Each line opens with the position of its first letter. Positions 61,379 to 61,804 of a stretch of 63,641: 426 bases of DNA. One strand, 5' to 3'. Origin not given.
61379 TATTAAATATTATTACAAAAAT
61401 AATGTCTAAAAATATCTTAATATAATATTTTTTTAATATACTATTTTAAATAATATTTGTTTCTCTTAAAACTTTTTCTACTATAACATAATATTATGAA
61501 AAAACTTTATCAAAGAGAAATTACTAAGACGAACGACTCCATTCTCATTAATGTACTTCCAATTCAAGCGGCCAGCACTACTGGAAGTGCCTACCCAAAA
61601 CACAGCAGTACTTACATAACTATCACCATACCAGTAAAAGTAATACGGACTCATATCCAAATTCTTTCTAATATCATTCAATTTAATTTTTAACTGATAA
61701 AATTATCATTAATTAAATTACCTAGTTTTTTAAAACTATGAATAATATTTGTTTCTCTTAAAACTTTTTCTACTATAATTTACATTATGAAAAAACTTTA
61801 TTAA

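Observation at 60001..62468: A three-unit block duplication acts as an internal clock: flanks and dead cassettes stay similar while live cores have been replaced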

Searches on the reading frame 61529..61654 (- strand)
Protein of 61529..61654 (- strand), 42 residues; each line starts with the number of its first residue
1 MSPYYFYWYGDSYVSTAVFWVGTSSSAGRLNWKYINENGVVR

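Call 16: find_homologous_proteins(query=A3, max_evalue=0.01)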
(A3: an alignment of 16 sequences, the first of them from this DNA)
Query A3 (16 sequences) (42 aa, profile of the alignment): 14 proteins with E <= 0.01 among 95 candidates.
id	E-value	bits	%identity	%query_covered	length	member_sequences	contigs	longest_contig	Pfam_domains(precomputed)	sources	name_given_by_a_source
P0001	6.5e-15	73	-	-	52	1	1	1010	-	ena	-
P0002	4.4e-14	70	37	60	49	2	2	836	-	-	-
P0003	3.0e-13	68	47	69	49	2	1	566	-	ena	-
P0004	3.2e-13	67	-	-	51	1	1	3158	-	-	-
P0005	4.7e-13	67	47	69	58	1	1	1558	-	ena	-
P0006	5.1e-13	67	-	-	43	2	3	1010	-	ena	-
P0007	8.6e-13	66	-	-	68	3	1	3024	-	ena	-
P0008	5.5e-12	63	-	-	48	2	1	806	-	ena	-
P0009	1.0e-11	63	38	100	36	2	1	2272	-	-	-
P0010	1.0e-11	63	-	-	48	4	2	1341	-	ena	-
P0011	1.8e-11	62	-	-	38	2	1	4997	-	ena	-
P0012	2.3e-11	61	45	67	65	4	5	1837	-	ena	-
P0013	3.6e-11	61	-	-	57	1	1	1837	-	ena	-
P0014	1.1e-9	56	50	24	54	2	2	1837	-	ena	-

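Call 19: find_encoding_contigs(protein=P0011, flank=10000)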
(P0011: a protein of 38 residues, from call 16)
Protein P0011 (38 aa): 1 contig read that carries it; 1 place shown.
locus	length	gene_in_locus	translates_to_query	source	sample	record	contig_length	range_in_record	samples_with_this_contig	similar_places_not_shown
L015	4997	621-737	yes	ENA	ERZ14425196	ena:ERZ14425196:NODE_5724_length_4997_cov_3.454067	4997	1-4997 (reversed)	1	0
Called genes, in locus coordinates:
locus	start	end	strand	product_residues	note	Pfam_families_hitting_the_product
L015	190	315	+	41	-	-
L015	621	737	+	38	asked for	-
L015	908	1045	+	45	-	-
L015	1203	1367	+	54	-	-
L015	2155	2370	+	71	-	-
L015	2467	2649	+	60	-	-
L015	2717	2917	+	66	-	-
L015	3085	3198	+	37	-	-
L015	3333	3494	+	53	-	-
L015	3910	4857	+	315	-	PF13793:Pribosyltran_N, PF00156:Pribosyltran, PF14572:Pribosyl_synth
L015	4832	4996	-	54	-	?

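Call 20: find_encoding_contigs(protein=P0008, flank=10000)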
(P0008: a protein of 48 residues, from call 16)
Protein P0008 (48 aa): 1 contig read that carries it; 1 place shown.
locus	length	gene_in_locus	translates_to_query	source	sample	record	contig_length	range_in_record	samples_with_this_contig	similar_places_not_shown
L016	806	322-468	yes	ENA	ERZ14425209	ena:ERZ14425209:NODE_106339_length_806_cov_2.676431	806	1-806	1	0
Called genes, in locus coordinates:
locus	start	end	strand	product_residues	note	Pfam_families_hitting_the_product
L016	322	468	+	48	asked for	-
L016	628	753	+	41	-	-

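Call 29: search_protein_families(library=pfam, alignment_id=A3, max_evalue=10)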
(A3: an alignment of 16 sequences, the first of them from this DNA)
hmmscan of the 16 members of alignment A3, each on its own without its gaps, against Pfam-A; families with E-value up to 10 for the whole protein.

A. member 1, seq(42 aa): 0 families

B. families by the number of members that match (of 16 scanned): 0 families

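Call 34: find_encoding_contigs(protein=P0012, flank=10000, max_places=10)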
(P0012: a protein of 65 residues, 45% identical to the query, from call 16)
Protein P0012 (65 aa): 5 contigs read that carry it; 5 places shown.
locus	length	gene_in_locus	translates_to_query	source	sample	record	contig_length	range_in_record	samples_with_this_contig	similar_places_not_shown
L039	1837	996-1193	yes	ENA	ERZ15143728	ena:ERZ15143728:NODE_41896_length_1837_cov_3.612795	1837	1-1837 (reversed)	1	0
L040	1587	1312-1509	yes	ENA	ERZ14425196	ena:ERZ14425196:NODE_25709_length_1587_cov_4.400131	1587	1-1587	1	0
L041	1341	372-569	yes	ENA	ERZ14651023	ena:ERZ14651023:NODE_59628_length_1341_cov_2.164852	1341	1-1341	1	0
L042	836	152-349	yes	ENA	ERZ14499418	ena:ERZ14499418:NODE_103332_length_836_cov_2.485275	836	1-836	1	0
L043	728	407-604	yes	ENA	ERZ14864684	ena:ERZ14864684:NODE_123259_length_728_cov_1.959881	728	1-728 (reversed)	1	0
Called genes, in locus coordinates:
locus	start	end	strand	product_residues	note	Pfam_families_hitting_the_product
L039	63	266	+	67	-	-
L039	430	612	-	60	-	-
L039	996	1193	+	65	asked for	-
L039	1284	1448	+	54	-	-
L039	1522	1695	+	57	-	-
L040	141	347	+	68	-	-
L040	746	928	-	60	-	-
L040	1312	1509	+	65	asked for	-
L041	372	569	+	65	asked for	-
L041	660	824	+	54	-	-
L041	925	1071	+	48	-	-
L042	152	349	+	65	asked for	-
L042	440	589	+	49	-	-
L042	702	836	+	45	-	?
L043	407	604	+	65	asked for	-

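Call 35: find_encoding_contigs(protein=P0005, flank=10000, max_places=10)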
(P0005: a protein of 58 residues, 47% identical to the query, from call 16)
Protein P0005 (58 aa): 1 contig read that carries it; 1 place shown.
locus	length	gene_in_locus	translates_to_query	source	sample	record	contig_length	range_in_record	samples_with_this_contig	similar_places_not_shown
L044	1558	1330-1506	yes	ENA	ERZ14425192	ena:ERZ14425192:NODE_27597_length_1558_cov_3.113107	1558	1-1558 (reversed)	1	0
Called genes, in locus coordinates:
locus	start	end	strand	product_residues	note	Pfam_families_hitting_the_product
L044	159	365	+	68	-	-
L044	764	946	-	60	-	-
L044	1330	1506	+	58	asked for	-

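Call 36: find_encoding_contigs(protein=P0007, flank=10000, max_places=10)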
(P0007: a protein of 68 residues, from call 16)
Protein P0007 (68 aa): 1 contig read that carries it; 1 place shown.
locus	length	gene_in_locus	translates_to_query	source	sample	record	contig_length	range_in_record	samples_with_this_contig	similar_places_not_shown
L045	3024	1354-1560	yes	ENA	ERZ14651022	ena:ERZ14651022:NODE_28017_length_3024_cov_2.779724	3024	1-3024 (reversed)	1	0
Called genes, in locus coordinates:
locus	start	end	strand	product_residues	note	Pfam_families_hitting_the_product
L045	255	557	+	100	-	-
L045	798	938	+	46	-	-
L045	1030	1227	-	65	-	-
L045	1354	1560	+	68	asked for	-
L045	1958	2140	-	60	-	-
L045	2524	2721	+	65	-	-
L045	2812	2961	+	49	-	-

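Call 39: search_protein_representatives(alignment_id=A3)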
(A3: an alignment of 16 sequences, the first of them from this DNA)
Query: 16 sequences, 38 profile positions. Proteins with E-value up to 0.001 (for the whole library): 95; up to 1e-10: 15; up to 1e-30: 0. The best 95 are listed.
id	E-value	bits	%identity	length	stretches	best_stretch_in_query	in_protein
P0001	2.1e-15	72.8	-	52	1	1-38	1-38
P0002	1.4e-14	70.1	-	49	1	1-38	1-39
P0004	1.0e-13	67.4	-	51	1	1-38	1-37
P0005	1.5e-13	66.8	-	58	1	1-38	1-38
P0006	1.6e-13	66.7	-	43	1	1-38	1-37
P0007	2.7e-13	66.0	-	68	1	1-38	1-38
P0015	8.1e-13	64.5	-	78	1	1-38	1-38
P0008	1.7e-12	63.4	-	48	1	1-38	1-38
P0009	3.2e-12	62.6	-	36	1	1-38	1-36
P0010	3.3e-12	62.5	-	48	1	1-38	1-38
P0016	5.1e-12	61.9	-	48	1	1-38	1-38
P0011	5.6e-12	61.8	-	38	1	1-38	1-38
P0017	2.2e-11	59.9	-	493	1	1-38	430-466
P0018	3.1e-11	59.4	-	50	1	1-38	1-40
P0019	6.0e-11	58.5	-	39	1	1-38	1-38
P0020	3.7e-10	56.0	-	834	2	1-35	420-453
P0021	1.1e-09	54.5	-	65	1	1-38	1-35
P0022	1.3e-09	54.3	-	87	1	2-38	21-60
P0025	3.3e-09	52.9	-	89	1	1-38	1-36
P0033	4.4e-08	49.3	-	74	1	1-38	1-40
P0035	1.2e-07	47.9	-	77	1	1-38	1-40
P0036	1.5e-07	47.7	-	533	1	1-38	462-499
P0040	3.0e-07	46.7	-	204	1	4-38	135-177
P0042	5.3e-07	45.9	-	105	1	1-36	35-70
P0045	9.5e-07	45.1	-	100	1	1-35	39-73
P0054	2.7e-06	43.6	-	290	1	1-38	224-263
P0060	6.6e-06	42.4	-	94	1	1-38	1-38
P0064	7.0e-06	42.3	-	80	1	1-36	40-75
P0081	1.0e-04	38.6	-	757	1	1-38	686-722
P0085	2.0e-04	37.6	-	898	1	1-38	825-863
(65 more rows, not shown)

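Call 43: search_protein_families(library=pfam, proteins=[P0017, P0020, P0036, P0081, P0085, P0040, P0054], max_evalue=0.01)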
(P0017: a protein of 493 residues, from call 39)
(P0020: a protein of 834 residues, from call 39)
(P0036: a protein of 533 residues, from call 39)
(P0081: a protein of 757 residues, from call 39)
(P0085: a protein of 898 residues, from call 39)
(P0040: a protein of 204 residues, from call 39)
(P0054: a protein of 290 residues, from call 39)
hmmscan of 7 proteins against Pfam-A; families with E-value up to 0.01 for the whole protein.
P0017 (493 aa): 0 families

P0020 (834 aa): 1 family
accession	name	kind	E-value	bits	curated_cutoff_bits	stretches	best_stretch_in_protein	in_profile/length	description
PF21557.3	RhaB_D2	-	0.00037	20.9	27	0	540-570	19-49/172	Alpha-L-rhamnosidase, domain D2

P0036 (533 aa): 0 families

P0081 (757 aa): 0 families

P0085 (898 aa): 0 families

P0040 (204 aa): 1 family
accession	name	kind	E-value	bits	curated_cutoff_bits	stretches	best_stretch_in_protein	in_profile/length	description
PF19789.6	DUF6273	-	5.4e-06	26.8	23.5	1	58-121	8-71/172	Domain of unknown function (DUF6273)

P0054 (290 aa): 0 families

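Call 44: search_protein_families(library=ncbifam, proteins=[P0017, P0020, P0036, P0081, P0085, P0040, P0054], max_evalue=0.01)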
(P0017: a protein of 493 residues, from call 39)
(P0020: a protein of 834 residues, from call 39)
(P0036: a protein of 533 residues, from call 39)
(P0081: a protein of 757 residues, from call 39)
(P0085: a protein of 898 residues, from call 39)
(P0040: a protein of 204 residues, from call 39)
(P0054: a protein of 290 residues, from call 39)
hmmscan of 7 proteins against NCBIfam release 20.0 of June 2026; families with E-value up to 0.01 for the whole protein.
P0017 (493 aa): 0 families

P0020 (834 aa): 0 families

P0036 (533 aa): 0 families

P0081 (757 aa): 0 families

P0085 (898 aa): 0 families

P0040 (204 aa): 2 families
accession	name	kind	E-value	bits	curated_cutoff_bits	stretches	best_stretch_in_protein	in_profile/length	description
NF047480.1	Lepto_Lp29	subfamily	0.0054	16.7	75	1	72-154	62-144/212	Lp29 family lipoprotein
NF040699.1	VPA1262_fam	subfamily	0.0056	14.5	325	1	6-44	161-199/1026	VPA1262 family protein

P0054 (290 aa): 0 families

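Call 50: find_encoding_contigs(protein=P0017, flank=10000, max_places=6)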
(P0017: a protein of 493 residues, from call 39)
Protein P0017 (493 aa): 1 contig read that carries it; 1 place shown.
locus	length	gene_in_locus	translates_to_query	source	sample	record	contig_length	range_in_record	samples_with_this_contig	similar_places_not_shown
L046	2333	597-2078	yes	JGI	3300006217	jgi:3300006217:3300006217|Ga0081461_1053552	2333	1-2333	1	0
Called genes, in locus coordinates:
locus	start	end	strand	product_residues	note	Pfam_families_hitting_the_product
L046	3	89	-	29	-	?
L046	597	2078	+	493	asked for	-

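Call 53: find_homologous_proteins(query=P0017, max_evalue=0.00001)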
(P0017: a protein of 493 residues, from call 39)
Query P0017 (493 aa): 2863 proteins with E <= 0.00001 among 8000 candidates; the best 120 are listed.
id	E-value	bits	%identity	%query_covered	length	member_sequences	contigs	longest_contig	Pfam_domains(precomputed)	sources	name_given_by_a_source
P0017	0.0e+0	1104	100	100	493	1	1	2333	-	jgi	-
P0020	2.7e-213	727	51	96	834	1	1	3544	PF19789.7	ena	-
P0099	2.5e-204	698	68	97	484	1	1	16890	-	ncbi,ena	-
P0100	6.8e-181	620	57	62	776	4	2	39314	PF19789.7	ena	-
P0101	1.8e-179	616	62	97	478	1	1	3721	-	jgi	-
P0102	1.4e-175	603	59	97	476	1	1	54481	-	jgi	-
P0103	7.4e-175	600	63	97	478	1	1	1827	-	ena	-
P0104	1.2e-174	600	63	97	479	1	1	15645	-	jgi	-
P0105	2.4e-169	582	62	97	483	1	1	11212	-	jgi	-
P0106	3.1e-168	579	45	96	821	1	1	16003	PF19789.7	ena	-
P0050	2.4e-167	576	45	96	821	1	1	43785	PF19789.7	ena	-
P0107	4.3e-166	572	45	96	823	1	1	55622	PF19789.7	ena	-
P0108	3.9e-153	529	55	92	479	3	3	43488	-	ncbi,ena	-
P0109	1.1e-151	524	55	97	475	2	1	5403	-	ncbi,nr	ncbi:MAG: hypothetical protein HFE04_03565 [Bacilli bacterium]|nr:hypothetical protein [Bacilli bact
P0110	6.4e-148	512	50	61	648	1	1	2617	PF19789.7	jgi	-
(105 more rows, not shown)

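Call 57: find_encoding_contigs(protein=P0099, flank=10000, max_places=4)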
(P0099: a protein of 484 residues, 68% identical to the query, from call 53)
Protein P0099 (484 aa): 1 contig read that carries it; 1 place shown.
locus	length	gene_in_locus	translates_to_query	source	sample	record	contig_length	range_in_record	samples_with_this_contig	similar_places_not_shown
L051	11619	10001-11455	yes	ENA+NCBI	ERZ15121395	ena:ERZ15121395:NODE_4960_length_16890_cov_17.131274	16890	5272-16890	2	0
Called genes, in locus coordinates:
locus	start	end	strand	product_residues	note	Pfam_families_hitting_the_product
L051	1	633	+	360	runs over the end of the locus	PF04473:DUF553 (faint)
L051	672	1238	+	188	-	PF06941:NT5C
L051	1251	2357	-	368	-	PF03845:Spore_permease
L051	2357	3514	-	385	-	PF25198:Spore_GerAC_N, PF05504:Spore_GerAC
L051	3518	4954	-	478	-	PF03323:GerA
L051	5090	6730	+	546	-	PF09820:AAA-ATPase_like, PF08011:PDDEXK_9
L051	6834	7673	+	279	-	-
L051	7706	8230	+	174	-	-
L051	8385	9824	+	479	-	PF13738:Pyr_redox_3 (faint), PF01266:DAO, PF00355:Rieske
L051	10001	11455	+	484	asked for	-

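Call 58: find_encoding_contigs(protein=P0102, flank=10000, max_places=4)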
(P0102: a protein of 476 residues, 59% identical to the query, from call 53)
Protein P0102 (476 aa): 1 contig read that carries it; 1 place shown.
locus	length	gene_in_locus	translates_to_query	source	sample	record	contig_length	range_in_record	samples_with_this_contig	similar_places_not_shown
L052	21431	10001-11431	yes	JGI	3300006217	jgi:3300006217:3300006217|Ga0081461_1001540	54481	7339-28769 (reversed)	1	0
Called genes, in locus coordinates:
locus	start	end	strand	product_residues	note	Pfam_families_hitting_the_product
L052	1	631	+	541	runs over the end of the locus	PF00005:ABC_tran, PF13555:AAA_29 (faint), PF13304:AAA_21 (faint), PF02463:SMC_N (weak), PF12848:ABC_tran_Xtn, PF00005:ABC_tran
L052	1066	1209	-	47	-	-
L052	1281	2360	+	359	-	PF11258:DUF3048, PF17479:DUF3048_C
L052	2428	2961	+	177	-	-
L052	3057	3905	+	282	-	PF19293:CdaA_N, PF02457:DAC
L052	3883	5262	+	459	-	PF07949:YbbR (weak)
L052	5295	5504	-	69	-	PF04070:DUF378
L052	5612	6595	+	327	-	PF27667:YdcC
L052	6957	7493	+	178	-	-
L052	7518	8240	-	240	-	PF07685:GATase_3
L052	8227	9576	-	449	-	PF08245:Mur_ligase_M, PF08353:MurT_C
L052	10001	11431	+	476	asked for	-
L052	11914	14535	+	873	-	PF18998:Flg_new_2 (weak)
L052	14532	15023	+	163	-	-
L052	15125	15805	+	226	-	PF18936:DUF5684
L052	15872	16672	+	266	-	PF01148:CTP_transf_1, PF01864:CarS-like (weak)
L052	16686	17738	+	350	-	PF02163:Peptidase_M50, PF13180:PDZ_2, PF17820:PDZ_6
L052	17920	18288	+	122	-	-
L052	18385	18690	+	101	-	-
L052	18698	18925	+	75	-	-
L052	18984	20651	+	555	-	PF03485:Arg_tRNA_synt_N, PF00750:tRNA-synt_1d, PF05746:DALR_1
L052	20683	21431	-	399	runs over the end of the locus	PF05496:RuvB_N, PF13177:DNA_pol3_delta2 (faint), PF13173:AAA_14 (weak), PF00004:AAA, PF16193:AAA_assoc_2, PF12002:MgsA_C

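Call 62: find_encoding_contigs(protein=P0042, flank=10000, max_places=4)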
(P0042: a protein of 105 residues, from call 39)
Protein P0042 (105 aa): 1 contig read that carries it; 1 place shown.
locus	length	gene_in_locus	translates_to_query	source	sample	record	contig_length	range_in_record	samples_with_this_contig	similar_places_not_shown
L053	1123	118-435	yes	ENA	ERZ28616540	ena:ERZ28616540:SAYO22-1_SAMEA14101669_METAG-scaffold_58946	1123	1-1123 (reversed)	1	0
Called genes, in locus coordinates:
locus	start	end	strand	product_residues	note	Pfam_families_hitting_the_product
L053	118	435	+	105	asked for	-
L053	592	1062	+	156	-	PF01624:MutS_I (weak)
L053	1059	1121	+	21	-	?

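Call 77: list_cluster_members(proteins=[P0045, P0064, P0018, P0022, P0025, P0021, P0016, P0035, P0033, P0060])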
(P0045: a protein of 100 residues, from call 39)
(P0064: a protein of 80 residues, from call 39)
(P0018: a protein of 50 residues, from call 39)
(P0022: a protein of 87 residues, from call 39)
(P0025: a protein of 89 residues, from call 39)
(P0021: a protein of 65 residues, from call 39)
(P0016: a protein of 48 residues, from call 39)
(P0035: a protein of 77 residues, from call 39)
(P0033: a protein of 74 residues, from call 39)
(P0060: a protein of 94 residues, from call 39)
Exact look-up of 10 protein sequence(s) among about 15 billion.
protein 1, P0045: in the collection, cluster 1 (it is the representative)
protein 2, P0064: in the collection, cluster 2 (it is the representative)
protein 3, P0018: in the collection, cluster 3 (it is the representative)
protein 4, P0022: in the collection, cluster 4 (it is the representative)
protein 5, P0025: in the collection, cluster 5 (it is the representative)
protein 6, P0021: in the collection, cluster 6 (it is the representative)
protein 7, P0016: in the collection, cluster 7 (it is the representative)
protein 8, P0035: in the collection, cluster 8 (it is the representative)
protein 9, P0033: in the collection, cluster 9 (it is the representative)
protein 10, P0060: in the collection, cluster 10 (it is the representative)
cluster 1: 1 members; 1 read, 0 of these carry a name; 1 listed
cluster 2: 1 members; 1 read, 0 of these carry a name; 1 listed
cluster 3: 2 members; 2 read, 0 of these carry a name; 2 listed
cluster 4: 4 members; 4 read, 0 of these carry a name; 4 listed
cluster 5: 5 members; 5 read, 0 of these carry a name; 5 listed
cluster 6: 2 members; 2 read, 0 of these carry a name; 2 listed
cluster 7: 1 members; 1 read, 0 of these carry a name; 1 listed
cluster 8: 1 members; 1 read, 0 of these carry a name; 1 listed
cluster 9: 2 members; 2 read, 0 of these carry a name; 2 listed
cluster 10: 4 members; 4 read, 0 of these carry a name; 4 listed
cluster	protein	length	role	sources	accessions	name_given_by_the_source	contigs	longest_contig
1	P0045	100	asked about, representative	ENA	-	-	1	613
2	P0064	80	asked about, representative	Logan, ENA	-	-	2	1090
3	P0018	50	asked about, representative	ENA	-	-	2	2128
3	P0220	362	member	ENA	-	-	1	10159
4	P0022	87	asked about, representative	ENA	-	-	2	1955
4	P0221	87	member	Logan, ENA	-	-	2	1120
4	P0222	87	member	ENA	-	-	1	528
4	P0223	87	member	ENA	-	-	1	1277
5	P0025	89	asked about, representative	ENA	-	-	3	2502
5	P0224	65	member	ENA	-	-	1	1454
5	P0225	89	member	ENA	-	-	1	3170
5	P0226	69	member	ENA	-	-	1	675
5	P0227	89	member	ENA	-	-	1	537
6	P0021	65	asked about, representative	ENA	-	-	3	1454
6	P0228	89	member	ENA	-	-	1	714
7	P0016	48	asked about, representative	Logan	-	-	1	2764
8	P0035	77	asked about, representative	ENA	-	-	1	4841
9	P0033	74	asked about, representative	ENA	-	-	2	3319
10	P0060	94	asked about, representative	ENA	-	-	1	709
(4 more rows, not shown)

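Call 79: find_encoding_contigs(protein=P0220, flank=10000, max_places=4)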
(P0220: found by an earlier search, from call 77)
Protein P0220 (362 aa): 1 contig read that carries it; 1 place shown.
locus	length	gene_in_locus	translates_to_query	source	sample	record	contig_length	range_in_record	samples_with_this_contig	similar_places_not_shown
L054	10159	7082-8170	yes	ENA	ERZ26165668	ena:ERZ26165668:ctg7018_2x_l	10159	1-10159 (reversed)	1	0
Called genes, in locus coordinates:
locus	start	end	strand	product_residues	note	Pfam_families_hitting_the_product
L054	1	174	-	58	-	?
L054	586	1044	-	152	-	-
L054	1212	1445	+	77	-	-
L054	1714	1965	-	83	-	-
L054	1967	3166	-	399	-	-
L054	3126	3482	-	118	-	PF25479:Vts1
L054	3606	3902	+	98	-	-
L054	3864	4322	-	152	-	-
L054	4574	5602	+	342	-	PF14559:TPR_19 (weak)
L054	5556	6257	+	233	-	PF07719:TPR_2 (faint), PF14559:TPR_19 (weak)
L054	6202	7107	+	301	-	-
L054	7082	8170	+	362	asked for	-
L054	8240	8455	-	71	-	PF05405:Mt_ATP-synt_B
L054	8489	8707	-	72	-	PF05405:Mt_ATP-synt_B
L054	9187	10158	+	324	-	?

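Call 91: search_solved_structures(query=A4, max_evalue=1)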
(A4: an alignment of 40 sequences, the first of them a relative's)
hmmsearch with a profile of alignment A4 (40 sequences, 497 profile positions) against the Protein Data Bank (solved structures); distinct sequences matched with E-value up to 1: 3.
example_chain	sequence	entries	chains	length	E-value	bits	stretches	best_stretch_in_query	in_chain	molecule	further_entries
4rn7_A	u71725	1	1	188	0.048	15.7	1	78-179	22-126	N-acetylmuramoyl-L-alanine amidase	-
7qca_LCC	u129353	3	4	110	0.054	15.6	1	182-240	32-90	60S ribosomal protein L3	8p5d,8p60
8qby_q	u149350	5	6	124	0.84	11.6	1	207-235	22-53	NADH:ubiquinone oxidoreductase 17.2 kD subunit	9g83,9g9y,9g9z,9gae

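Call 94: predict_structure(alignment_id=A4)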
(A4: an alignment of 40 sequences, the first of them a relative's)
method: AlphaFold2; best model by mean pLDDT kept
length: 493 residues; sequences in the alignment: 40
mean_pLDDT: 86.4   pTM: 0.66
mean pLDDT of the five models: 86.4, 85.4, 85.0, 84.7, 83.3
residues with pLDDT >= 90: 298; 70-90: 127; 50-70: 33; < 50: 35
segments of 3 or more residues with pLDDT < 50: 1-13, 34-52
pLDDT, mean of each block of 10 residues (from residue 1): 36 53 80 50 35 55 72 84 84 81 88 91 87 85 81 92 88 88 69 88 90 93 79 77 97 97 94 98 97 98 97 98 98 94 95 97 96 89 96 97 96 97 98 98 98 98 98 92 96 73
secondary structure, 60 per line:
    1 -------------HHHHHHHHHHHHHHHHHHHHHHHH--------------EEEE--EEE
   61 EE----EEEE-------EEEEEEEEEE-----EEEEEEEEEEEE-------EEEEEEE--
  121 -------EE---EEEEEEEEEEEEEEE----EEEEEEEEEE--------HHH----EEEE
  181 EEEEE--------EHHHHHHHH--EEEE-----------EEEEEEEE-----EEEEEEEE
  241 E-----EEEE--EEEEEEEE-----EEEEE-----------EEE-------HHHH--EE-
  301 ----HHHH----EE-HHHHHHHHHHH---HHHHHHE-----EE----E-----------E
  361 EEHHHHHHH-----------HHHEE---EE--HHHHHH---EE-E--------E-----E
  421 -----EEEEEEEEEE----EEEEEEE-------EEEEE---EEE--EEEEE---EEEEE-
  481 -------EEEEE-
elements in order: H14-37 E52-55 E58-62 E67-70 E78-87 E93-104 E112-118 E133-147 E152-161 E177-185 H195-202 E205-208 E220-227 E233-241 E247-250 E253-260 E266-270 E282-284 H292-295 H305-308 H316-326 H330-335 E360-362 H363-369 H393-398 E426-435 E440-446 E454-458 E462-464 E467-471 E475-479 E488-492
